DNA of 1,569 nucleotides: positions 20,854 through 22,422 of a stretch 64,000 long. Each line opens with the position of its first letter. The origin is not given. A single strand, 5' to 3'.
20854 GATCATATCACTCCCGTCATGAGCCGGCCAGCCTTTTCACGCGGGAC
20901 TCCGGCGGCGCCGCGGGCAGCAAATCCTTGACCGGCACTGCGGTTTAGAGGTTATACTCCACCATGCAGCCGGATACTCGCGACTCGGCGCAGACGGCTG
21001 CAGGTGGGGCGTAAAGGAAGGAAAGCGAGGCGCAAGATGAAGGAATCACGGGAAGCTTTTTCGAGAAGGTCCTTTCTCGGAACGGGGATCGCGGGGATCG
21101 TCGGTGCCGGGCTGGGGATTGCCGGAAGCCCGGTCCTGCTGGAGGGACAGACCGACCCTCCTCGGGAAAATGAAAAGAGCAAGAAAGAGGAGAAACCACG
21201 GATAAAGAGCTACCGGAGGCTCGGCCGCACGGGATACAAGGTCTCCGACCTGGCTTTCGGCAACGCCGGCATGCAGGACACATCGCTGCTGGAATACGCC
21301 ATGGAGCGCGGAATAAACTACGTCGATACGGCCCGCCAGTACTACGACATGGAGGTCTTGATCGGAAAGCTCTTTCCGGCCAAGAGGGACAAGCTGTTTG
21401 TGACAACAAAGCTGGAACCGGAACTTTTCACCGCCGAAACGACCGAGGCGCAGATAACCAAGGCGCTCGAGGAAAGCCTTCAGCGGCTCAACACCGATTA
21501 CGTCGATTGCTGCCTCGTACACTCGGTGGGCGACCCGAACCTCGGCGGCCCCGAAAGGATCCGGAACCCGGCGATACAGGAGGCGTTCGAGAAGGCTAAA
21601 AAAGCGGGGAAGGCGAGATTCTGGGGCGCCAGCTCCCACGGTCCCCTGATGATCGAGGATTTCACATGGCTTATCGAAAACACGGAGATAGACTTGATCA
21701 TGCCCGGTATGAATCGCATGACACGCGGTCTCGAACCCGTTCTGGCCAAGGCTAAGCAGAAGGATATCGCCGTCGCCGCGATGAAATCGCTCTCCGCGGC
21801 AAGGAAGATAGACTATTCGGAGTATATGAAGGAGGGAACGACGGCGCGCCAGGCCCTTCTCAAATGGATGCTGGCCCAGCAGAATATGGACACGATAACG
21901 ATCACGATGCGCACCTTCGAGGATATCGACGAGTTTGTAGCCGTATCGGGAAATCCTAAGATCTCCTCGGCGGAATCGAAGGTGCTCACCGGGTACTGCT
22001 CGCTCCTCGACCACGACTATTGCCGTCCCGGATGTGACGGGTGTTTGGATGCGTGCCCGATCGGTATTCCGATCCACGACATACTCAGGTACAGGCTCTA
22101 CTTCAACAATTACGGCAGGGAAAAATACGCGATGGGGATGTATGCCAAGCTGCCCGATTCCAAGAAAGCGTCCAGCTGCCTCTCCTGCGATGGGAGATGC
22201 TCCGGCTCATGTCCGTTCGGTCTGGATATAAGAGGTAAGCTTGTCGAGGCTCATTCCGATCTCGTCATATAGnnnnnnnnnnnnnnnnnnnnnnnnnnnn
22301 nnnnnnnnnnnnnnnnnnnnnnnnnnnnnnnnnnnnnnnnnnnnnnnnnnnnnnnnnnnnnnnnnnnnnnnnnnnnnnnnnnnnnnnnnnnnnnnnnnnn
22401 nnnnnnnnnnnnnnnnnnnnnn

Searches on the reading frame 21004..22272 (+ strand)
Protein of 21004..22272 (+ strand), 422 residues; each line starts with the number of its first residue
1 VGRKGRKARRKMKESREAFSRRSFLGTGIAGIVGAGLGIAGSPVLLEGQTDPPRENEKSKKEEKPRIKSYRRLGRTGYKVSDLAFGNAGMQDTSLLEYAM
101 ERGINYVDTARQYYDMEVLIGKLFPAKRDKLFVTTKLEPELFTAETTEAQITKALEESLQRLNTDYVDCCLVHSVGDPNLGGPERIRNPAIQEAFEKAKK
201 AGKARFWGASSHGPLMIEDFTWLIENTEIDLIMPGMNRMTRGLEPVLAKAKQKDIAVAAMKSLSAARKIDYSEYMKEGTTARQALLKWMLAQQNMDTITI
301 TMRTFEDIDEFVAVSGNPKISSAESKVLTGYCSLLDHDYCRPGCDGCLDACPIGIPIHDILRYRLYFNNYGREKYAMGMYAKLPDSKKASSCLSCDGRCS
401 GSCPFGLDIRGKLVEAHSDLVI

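Call 42: search_protein_families(library=pfam, proteins=[window:21004-22272:+], max_evalue=0.00001)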
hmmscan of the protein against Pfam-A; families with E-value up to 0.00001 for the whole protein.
window:21004-22272:+ (422 aa): 1 family
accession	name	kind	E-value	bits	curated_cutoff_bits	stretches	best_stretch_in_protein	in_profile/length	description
PF00248.27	Aldo_ket_red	-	3.5e-23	82.5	24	1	94-264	23-193/291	Aldo/keto reductase family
